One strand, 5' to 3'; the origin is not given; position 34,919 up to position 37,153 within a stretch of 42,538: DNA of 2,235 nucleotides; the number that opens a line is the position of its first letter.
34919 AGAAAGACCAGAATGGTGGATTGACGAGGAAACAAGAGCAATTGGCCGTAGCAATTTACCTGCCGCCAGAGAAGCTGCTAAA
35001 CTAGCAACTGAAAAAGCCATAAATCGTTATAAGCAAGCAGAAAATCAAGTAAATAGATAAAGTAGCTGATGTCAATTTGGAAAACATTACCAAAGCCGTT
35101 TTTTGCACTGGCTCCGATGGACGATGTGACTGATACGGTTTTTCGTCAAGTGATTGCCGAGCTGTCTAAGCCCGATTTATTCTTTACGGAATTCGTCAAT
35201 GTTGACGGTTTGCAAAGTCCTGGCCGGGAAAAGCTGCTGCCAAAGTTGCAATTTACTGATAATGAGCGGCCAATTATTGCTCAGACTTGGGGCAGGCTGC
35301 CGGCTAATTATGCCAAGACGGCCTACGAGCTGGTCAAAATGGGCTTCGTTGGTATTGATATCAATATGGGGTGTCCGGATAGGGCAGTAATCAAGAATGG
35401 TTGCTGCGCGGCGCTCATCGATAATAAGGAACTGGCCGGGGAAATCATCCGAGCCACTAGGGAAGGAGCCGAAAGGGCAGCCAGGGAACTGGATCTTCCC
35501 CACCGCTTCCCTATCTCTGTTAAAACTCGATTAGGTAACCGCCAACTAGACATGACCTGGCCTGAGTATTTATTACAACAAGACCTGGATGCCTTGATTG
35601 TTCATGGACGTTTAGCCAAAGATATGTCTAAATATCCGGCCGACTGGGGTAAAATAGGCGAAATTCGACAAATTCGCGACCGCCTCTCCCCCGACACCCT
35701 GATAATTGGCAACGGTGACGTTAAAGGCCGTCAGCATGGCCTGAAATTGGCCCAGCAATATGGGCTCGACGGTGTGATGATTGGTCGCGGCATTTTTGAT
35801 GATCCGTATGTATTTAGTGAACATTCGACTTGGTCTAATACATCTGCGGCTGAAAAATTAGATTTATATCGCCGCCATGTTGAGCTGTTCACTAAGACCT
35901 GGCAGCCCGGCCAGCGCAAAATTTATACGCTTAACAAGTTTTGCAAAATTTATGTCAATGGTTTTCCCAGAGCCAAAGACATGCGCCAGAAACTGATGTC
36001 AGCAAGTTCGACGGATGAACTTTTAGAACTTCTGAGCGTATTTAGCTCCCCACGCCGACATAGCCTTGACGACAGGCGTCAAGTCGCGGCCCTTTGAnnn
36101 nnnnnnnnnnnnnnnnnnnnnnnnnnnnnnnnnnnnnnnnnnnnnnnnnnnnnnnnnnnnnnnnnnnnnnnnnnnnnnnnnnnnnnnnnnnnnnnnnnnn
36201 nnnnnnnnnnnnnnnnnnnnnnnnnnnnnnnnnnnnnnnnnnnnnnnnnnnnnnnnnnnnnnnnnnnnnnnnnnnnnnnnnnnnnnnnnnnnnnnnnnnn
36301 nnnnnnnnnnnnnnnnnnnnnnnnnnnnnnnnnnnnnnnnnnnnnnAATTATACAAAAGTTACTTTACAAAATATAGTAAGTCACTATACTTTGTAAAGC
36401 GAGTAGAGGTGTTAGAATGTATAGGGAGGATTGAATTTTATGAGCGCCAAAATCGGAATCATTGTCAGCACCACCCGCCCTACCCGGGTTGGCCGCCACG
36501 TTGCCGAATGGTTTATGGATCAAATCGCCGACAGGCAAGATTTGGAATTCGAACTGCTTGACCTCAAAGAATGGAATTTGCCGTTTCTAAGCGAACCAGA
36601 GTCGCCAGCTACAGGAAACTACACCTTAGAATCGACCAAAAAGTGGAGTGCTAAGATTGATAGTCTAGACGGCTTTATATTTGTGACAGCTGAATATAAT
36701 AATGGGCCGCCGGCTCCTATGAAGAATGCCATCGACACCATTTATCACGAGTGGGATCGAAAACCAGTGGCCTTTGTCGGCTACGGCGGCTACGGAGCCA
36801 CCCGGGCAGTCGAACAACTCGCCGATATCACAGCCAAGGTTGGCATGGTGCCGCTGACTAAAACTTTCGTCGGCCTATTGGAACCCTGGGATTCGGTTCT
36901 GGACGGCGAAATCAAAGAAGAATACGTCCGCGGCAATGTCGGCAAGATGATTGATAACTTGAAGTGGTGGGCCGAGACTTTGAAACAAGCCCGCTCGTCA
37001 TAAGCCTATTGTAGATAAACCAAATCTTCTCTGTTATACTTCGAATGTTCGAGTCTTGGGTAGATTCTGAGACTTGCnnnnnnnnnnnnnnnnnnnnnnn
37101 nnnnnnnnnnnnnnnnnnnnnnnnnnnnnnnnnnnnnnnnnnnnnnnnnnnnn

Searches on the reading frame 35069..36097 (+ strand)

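Call 57: search_protein_families(library=pfam, proteins=[window:35069-36097:+], max_evalue=0.001)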
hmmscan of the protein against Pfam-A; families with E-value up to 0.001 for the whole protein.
window:35069-36097:+ (342 aa): 1 family
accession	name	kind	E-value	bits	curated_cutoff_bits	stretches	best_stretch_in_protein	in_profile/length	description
PF01207.24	Dus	-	2.5e-46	158.7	20.4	1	14-322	2-302/311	Dihydrouridine synthase (Dus)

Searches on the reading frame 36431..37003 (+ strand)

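Call 57: search_protein_families(library=pfam, proteins=[window:36431-37003:+], max_evalue=0.001)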
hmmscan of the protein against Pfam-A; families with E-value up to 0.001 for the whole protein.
window:36431-37003:+ (190 aa): 2 families
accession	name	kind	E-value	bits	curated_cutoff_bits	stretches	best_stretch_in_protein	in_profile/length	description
PF03358.20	FMN_red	-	3.9e-32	111.4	24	1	7-146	2-145/152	NADPH-dependent FMN reductase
PF02525.22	Flavodoxin_2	-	8.9e-07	29.2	27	1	7-106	2-105/198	Flavodoxin-like fold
